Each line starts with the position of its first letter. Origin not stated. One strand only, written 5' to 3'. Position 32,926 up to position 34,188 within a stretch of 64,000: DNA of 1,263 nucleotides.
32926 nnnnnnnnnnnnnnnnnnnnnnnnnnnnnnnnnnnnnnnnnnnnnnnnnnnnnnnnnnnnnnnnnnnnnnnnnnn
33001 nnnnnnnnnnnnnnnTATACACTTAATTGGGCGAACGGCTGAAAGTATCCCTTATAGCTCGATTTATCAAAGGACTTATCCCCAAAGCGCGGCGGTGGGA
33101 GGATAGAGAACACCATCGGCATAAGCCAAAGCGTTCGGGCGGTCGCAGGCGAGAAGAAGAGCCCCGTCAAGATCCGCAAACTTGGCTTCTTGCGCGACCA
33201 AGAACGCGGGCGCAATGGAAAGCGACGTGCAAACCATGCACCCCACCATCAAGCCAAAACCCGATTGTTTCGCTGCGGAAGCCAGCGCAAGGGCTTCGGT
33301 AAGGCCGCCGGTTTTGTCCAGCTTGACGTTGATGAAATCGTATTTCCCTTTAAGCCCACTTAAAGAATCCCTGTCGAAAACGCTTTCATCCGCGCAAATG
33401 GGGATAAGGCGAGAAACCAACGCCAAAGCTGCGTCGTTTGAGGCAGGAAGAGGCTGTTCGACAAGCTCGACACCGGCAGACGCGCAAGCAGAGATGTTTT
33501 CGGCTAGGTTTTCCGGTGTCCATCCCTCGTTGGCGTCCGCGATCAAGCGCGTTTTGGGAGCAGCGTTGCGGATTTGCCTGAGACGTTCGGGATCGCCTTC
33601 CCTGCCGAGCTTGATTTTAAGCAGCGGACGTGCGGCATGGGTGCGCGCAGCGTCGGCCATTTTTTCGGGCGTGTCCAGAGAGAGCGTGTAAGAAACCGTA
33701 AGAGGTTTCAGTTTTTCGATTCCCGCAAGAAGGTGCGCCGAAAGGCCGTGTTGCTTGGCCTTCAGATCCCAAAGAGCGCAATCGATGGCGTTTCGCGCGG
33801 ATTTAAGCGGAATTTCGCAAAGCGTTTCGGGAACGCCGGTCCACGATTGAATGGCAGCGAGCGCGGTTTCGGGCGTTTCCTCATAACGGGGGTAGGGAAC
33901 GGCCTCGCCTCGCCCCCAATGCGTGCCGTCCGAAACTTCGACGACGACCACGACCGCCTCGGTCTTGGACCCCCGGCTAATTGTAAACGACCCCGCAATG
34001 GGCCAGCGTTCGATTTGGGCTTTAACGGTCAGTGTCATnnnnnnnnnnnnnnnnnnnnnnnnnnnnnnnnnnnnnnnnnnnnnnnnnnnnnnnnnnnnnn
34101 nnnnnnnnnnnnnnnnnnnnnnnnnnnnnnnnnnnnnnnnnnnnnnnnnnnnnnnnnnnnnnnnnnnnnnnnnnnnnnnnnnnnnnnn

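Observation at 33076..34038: Enolase-superfamily L-Ala-D/L-Glu epimerase translationally coupled to mraY in the slot where murD normally sits; dcw cluster truncated at both ends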

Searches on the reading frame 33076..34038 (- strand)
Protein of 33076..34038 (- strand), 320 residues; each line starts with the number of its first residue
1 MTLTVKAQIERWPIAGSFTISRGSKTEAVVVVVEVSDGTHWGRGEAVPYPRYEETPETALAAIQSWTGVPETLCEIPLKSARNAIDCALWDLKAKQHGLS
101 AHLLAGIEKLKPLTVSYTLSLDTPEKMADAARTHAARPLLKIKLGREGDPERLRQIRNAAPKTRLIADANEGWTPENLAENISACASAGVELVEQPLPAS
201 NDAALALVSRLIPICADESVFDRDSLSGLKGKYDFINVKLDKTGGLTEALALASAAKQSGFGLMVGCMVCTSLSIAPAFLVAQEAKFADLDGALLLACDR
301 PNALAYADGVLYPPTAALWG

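Call 4: search_protein_families(library=pfam, proteins=[window:33076-34038:-])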
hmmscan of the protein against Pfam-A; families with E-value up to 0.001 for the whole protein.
window:33076-34038:- (320 aa): 2 families
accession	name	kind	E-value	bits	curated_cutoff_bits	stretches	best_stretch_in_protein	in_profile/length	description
PF13378.12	MR_MLE_C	-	1.3e-26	94.1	29.4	1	128-315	3-207/219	Enolase C-terminal domain-like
PF02746.21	MR_MLE_N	-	1.2e-10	42.1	22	1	4-105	3-116/117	Mandelate racemase / muconate lactonizing enzyme, N-terminal domain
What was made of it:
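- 33076..34038 (-): Enolase-superfamily N-acyl-glutamate epimerase (DgcA / L-Ala-D/L-Glu epimerase family), 320 aa; this is the finding. Pfam MR_MLE_N + MR_MLE_C (call 4).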

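Call 5: search_protein_families(library=ncbifam, proteins=[window:33076-34038:-])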
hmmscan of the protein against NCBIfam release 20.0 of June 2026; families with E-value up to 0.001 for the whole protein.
window:33076-34038:- (320 aa): 15 families
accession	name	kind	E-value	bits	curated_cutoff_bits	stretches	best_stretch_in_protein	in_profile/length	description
NF042940.1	racemase_DgcA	equivalog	2.1e-127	424.8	400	1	6-320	2-323/323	N-acetyl-D-Glu racemase DgcA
NF011708.0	PRK15129.1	equivalog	1.2e-88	297.3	343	1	4-311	3-319/321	L-Ala-D/L-Glu epimerase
NF041118.1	A_G_epim_Thtga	equivalog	7.7e-27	94.3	500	1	80-298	96-325/341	L-Ala-D/L-Glu epimerase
TIGR02534.1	mucon_cyclo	subfamily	2.7e-22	79.3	334.95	1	81-298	99-331/368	muconate/chloromuconate family cycloisomerase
TIGR01928.1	menC_lowGC_arch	equivalog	9.4e-21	74.2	200.65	1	78-284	88-299/325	o-succinylbenzoate synthase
NF043002.1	HProlDhtase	equivalog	1.6e-17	63.4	500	1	81-260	101-286/366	cis-3-hydroxy-L-proline dehydratase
TIGR01927.1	menC_gam_Gplu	equivalog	6.3e-11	42.1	130.55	1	30-290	23-287/307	o-succinylbenzoate synthase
NF002782.0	PRK02901.1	equivalog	6.8e-11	41.7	288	1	125-283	91-256/328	o-succinylbenzoate synthase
NF047820.1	TalGalacDh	equivalog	1.7e-09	37.1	500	1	81-265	107-303/371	L-talarate/galactarate dehydratase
NF010624.0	PRK14017.1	equivalog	1.3e-07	31.1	311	1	80-267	81-286/382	galactonate dehydratase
NF003473.0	PRK05105.1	equivalog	2.3e-07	30.1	236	1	31-277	32-282/331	o-succinylbenzoate synthase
NF002739.0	PRK02714.1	equivalog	2.7e-07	30.3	259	1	29-227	31-233/320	o-succinylbenzoate synthase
NF043051.1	ManoateDhtManD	equivalog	1.3e-05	24.3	550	0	80-127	84-132/403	D-mannonate dehydratase ManD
NF040866.1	AraD_Arch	equivalog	3.2e-05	23.1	650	1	83-264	105-299/372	arabinonate dehydratase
NF011654.0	PRK15072.1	subfamily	0.00011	21.3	430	0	80-132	84-137/404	D-galactonate dehydratase family protein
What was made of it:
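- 33076..34038 (-): NF042940 DgcA 424.8 bits (cut-off 400); NF011708 YcjG 297.3 bits (cut-off 343) (call 5).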

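Call 6: search_solved_structures(query=window:33076-34038:-, show_alignments=2)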
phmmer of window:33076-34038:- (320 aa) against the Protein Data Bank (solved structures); distinct sequences matched with E-value up to 0.001: 77 (the best 60 are shown).
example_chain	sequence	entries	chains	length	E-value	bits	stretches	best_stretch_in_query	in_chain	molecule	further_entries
4gfi_A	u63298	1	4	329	1e-89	304.5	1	5-320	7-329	Mandelate racemase/muconate lactonizing enzyme family protein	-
1jpd_X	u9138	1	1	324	5.8e-76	259.3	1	4-312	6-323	L-Ala-D/L-Glu Epimerase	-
3iji_A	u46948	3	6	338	1.1e-33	120.5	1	79-309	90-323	Muconate cycloisomerase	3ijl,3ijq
3jva_A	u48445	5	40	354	7.5e-25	91.5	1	80-293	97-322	Dipeptide Epimerase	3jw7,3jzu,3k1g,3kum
3q45_A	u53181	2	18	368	9e-25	91.2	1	18-312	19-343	Mandelate racemase/muconate lactonizing enzyme family; possible chloromuconate cycloisomer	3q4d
1jpm_A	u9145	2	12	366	1.2e-24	90.8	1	80-308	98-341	L-Ala-D/L-Glu Epimerase | similar to chloromuconate cycloisomerase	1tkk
3s5s_A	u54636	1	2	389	1.6e-21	80.5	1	13-297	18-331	Mandelate racemase/muconate lactonizing enzyme family protein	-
3ik4_A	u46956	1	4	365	8.3e-20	74.9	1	5-297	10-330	Mandelate racemase/muconate lactonizing protein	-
3r0k_A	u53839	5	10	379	2.2e-19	73.5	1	80-294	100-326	Enzyme of enolase superfamily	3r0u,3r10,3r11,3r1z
3u9i_A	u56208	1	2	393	3.1e-19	73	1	13-299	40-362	Mandelate racemase/muconate lactonizing enzyme, C-terminal domain protein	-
3rit_A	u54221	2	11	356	3.7e-19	72.7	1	79-300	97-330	Dipeptide epimerase | Putative chloromuconate cycloisomerase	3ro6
1nu5_A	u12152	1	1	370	7.4e-17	65.2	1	80-279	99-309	Chloromuconate cycloisomerase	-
2zad_A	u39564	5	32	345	8.6e-17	65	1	78-297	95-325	Muconate cycloisomerase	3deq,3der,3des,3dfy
2p88_A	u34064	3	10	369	1e-16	64.8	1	75-287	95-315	Mandelate racemase/muconate lactonizing enzyme family protein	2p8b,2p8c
2qde_A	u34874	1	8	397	2.1e-15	60.4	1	80-279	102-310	Mandelate racemase/muconate lactonizing enzyme family protein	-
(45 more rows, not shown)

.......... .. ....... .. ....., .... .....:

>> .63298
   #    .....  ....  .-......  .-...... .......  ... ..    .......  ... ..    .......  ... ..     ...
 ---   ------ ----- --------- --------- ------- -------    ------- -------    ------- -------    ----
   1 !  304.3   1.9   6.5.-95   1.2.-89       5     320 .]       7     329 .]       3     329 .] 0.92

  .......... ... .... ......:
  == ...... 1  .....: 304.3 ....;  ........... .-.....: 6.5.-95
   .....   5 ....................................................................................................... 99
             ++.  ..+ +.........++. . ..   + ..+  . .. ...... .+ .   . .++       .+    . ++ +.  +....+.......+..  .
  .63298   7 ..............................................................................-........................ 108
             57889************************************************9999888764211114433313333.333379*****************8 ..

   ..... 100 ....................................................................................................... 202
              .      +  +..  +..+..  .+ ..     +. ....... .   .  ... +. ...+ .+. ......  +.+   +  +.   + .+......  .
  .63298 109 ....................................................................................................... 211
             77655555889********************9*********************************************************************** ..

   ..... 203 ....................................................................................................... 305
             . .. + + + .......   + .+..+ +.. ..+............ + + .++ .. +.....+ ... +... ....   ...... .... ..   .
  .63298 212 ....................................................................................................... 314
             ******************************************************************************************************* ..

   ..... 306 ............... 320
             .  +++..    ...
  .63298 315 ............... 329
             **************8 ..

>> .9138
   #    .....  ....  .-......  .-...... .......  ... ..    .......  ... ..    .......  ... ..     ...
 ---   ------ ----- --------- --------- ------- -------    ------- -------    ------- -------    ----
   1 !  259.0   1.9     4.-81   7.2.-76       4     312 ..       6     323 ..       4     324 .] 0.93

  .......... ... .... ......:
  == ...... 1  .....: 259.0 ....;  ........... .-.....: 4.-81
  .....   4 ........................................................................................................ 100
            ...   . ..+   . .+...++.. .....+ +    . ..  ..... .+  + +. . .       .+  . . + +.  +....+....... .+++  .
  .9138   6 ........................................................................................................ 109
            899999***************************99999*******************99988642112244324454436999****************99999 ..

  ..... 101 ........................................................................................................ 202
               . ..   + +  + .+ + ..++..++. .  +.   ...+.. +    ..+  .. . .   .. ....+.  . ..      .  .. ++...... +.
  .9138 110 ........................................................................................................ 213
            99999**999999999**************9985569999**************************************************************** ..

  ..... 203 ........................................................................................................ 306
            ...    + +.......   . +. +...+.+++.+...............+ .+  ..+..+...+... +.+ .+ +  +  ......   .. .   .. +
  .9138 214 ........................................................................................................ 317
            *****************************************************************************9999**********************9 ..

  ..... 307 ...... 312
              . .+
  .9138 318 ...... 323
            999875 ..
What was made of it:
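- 33076..34038 (-): PDB 4gfi E=1e-89, YcjG 1jpd E=6e-76 (call 6).
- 4gfi E=1e-89 and YcjG E=6e-76 over the full length (call 6).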

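Call 9: find_encoding_contigs(protein=window:33076-34038:-, flank=10000, max_places=6)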
Protein window:33076-34038:- (320 aa): 1 contig read that carries it; 1 place shown.
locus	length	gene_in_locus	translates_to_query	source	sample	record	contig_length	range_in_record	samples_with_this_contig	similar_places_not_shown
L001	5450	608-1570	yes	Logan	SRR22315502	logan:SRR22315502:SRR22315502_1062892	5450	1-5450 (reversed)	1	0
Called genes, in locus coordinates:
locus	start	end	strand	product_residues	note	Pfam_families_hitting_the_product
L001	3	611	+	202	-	?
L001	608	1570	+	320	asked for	PF02746:MR_MLE_N, PF13378:MR_MLE_C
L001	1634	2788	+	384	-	PF01098:FTSW_RODA_SPOVE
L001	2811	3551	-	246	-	-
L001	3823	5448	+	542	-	?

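Call 10: find_related_loci(query=window:33076-34038:-, collection=genome_contigs, flank=10000)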
Query window:33076-34038:- (320 aa) in genome_contigs; peptide patterns used: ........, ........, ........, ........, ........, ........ (x = any residue, [..] = any of these).
161 stretches matched a pattern; 62 encode a relative of the query (tblastn E <= 1e-3); 62 distinct loci.
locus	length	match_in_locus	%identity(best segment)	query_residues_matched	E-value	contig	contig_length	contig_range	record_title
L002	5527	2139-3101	75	1-320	2e-163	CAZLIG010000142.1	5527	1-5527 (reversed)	MAG TPA_asm: uncultured Rhodospirillaceae bacterium isolate SRP192927_co3_180 genome assembly, contig: NODE_43398_length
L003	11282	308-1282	58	3-320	7e-115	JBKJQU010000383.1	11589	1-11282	MAG: Aestuariivirga sp. isolate ant_bin.508 k117_5752739, whole genome shotgun sequence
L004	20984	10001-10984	60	1-320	6e-114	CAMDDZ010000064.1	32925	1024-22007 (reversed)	MAG: Rhodoplanes piscinae isolate MaH-04nov19-66 genome assembly, contig: MaH-04nov19-C3117, whole genome shotgun sequen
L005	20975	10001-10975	57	3-320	1e-111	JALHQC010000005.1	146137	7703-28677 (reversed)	MAG: bacterium isolate bin.62 c_000000000742, whole genome shotgun sequence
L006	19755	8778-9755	56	2-320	4e-109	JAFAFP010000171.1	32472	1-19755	MAG: Proteobacteria bacterium isolate OH_SBlB_179 k127_937709, whole genome shotgun sequence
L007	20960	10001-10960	56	9-320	6e-108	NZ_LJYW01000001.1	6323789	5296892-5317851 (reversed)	Prosthecomicrobium hirschii strain 16 C1, whole genome shotgun sequence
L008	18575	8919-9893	59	3-320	4e-107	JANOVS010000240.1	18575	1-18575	MAG: Hyphomicrobiales bacterium isolate VAR_35_metabat_590_sub VAR_35_k141_4834302, whole genome shotgun sequence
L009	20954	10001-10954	58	10-320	1e-106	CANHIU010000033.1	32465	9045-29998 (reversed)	MAG: Bradyrhizobiaceae bacterium isolate RE-26jul17-107 genome assembly, contig: RE-26jul17-C1568, whole genome shotgun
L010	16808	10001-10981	57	1-320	2e-105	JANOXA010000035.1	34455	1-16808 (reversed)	MAG: Hyphomicrobiales bacterium isolate VAR_35_metabat_295 VAR_35_k141_1255107, whole genome shotgun sequence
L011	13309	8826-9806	58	1-320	4e-105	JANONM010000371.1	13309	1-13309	MAG: Hyphomicrobiales bacterium isolate VAR_43_metabat_383 VAR_43_k141_3797484, whole genome shotgun sequence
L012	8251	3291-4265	57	3-320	4e-104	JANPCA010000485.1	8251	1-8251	MAG: Hyphomicrobiales bacterium isolate VAR_78_metabat_59 VAR_78_k141_3940425, whole genome shotgun sequence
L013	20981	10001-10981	52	1-320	9e-103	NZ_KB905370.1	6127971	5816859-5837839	Ensifer sp. BR816 scaffold1, whole genome shotgun sequence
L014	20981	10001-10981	52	1-320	3e-102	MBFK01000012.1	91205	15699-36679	Sinorhizobium shofinae strain CCBAU 251167 scaffold7, whole genome shotgun sequence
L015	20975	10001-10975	54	3-320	4e-101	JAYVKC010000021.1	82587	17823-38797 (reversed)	MAG: Hyphomicrobiales bacterium isolate GL53_Down_metabinner_5 GL53_Down_metabinner_5_20, whole genome shotgun sequence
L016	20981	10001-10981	51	1-320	5e-101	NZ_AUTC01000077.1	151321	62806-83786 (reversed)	Sinorhizobium fredii USDA 205 contig17, whole genome shotgun sequence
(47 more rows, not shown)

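Call 16: find_homologous_proteins(query=window:33076-34038:-, max_evalue=1e-60)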
Query window:33076-34038:- (320 aa): 7984 proteins with E <= 1e-60 among 8000 candidates; the best 120 are listed.
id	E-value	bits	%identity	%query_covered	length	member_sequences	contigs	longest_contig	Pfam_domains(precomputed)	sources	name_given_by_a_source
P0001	7.8e-208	707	100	100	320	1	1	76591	PF13378.13,PF02746.22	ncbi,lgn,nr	ncbi:MAG: dipeptide epimerase [Alphaproteobacteria bacterium]|nr:dipeptide epimerase [Alphaproteobac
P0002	4.5e-155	534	75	100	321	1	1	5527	PF13378.13,PF02746.22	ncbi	-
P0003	4.9e-135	468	67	99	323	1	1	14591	PF13378.13,PF02746.22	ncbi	-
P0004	6.5e-135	468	69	100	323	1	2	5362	PF13378.13,PF02746.22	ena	-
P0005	8.9e-134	464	67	99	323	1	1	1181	PF13378.13,PF02746.22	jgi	jgi:L-alanine-DL-glutamate epimerase-like enolase superfamily enzyme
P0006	2.1e-133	463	66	99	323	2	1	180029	PF13378.13,PF02746.22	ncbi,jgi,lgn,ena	ncbi:MAG: N-acetyl-D-Glu racemase DgcA [Bdellovibrionales bacterium]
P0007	1.4e-132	460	68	99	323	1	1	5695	PF13378.13,PF02746.22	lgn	-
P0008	1.6e-132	460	66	99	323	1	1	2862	PF13378.13,PF02746.22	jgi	-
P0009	1.6e-132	460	66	100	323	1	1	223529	PF13378.13,PF02746.22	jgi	jgi:L-alanine-DL-glutamate epimerase-like enolase superfamily enzyme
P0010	5.2e-130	452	65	99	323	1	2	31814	PF13378.13,PF02746.22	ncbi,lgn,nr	ncbi:MAG: dipeptide epimerase [Alphaproteobacteria bacterium]|nr:dipeptide epimerase [Alphaproteobac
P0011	7.8e-127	441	65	100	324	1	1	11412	PF13378.13,PF02746.22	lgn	-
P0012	1.5e-126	440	66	99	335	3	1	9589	PF13378.13,PF02746.22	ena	-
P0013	2.2e-125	436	64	99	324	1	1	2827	PF13378.13,PF02746.22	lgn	-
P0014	9.1e-125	434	65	99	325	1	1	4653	PF13378.13,PF02746.22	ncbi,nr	ncbi:MAG: dipeptide epimerase [Desulfobulbaceae bacterium]|nr:dipeptide epimerase [Desulfobulbaceae 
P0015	6.9e-124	432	64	99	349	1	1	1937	PF13378.13,PF02746.22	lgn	-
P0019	6.4e-122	425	63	99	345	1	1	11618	PF13378.13,PF02746.22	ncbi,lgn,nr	ncbi:MAG: dipeptide epimerase [Alphaproteobacteria bacterium]|nr:dipeptide epimerase [Alphaproteobac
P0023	1.8e-120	420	65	100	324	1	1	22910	PF13378.13,PF02746.22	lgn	-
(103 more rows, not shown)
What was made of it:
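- Checked: The ATG start, rather than the upstream TTG at 34092, fits the N-termini of homologues (calls 6, 16).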

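Call 17: find_encoding_contigs(protein=P0003, flank=10000, max_places=2)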
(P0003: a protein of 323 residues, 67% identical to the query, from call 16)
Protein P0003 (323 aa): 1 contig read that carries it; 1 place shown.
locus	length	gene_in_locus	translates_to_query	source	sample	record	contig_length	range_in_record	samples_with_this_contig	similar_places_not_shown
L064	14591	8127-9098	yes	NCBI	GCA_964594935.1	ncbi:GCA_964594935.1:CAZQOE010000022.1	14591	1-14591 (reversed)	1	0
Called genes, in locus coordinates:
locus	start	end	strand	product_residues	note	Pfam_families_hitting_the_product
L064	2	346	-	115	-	?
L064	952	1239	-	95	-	-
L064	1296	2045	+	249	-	PF02384:N6_Mtase (weak), PF05175:MTS, PF02390:Methyltransf_4 (weak), PF13649:Methyltransf_25 (weak), PF13847:Methyltransf_31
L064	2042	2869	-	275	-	PF06342:DUF1057 (faint), PF00561:Abhydrolase_1, PF12146:Hydrolase_4, PF12697:Abhydrolase_6, PF20408:Abhydrolase_11 (faint)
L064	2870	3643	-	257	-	PF20260:PUA_4, PF04452:Methyltrans_RNA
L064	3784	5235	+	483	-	PF01225:Mur_ligase, PF08245:Mur_ligase_M, PF02875:Mur_ligase_C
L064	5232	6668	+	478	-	PF01225:Mur_ligase, PF08245:Mur_ligase_M, PF02875:Mur_ligase_C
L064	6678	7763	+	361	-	PF00953:Glycos_transf_4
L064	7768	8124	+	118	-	-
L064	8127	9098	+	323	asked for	PF02746:MR_MLE_N, PF13378:MR_MLE_C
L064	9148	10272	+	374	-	-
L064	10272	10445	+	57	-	-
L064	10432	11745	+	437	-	PF08245:Mur_ligase_M, PF02875:Mur_ligase_C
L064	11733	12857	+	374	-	PF01098:FTSW_RODA_SPOVE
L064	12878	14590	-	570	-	?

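Call 18: find_encoding_contigs(protein=P0006, flank=10000, max_places=2)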
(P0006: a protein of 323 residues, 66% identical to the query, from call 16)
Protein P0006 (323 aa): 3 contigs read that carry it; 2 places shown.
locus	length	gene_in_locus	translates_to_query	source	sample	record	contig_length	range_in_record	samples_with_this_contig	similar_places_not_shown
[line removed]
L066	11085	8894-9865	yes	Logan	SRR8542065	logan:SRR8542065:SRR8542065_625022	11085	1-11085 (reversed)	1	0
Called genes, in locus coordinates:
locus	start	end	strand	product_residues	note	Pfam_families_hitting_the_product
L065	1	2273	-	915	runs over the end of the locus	PF00690:Cation_ATPase_N, PF00122:E1-E2_ATPase, PF00702:Hydrolase, PF13246:Cation_ATPase, PF00689:Cation_ATPase_C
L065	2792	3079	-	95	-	-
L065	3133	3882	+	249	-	PF02475:TRM5-TYW2_MTfase (weak), PF05175:MTS, PF08241:Methyltransf_11 (weak), PF13649:Methyltransf_25 (weak), PF13847:Methyltransf_31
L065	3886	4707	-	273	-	PF00561:Abhydrolase_1, PF12146:Hydrolase_4, PF12697:Abhydrolase_6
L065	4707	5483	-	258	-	PF20260:PUA_4, PF04452:Methyltrans_RNA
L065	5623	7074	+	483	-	PF01225:Mur_ligase, PF08245:Mur_ligase_M, PF02875:Mur_ligase_C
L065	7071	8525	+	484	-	PF08245:Mur_ligase_M, PF02875:Mur_ligase_C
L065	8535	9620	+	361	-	PF00953:Glycos_transf_4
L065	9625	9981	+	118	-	-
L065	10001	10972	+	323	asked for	PF02746:MR_MLE_N, PF13378:MR_MLE_C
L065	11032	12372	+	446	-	PF26299:MurL_N, PF26298:MurL_epimerase_C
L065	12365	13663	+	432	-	PF08245:Mur_ligase_M, PF02875:Mur_ligase_C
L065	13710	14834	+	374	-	PF01098:FTSW_RODA_SPOVE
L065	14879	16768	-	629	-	PF13432:TPR_16 (weak), PF23914:TPR_CcmH_CycH (weak), PF13414:TPR_11, PF13424:TPR_12, PF13432:TPR_16, PF00515:TPR_1, PF13414:TPR_11, PF13424:TPR_12, +22 more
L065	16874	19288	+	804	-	PF00133:tRNA-synt_1, PF01406:tRNA-synt_1e (faint), PF09334:tRNA-synt_1g, PF13603:tRNA-synt_1_2, PF00133:tRNA-synt_1, PF08264:Anticodon_1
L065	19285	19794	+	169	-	PF04390:LptE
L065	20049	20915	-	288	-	PF13623:SurA_N_2 (weak), PF13624:SurA_N_3 (weak), PF13145:Rotamase_2, PF00639:Rotamase, PF13616:Rotamase_3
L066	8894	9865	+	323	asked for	PF02746:MR_MLE_N, PF13378:MR_MLE_C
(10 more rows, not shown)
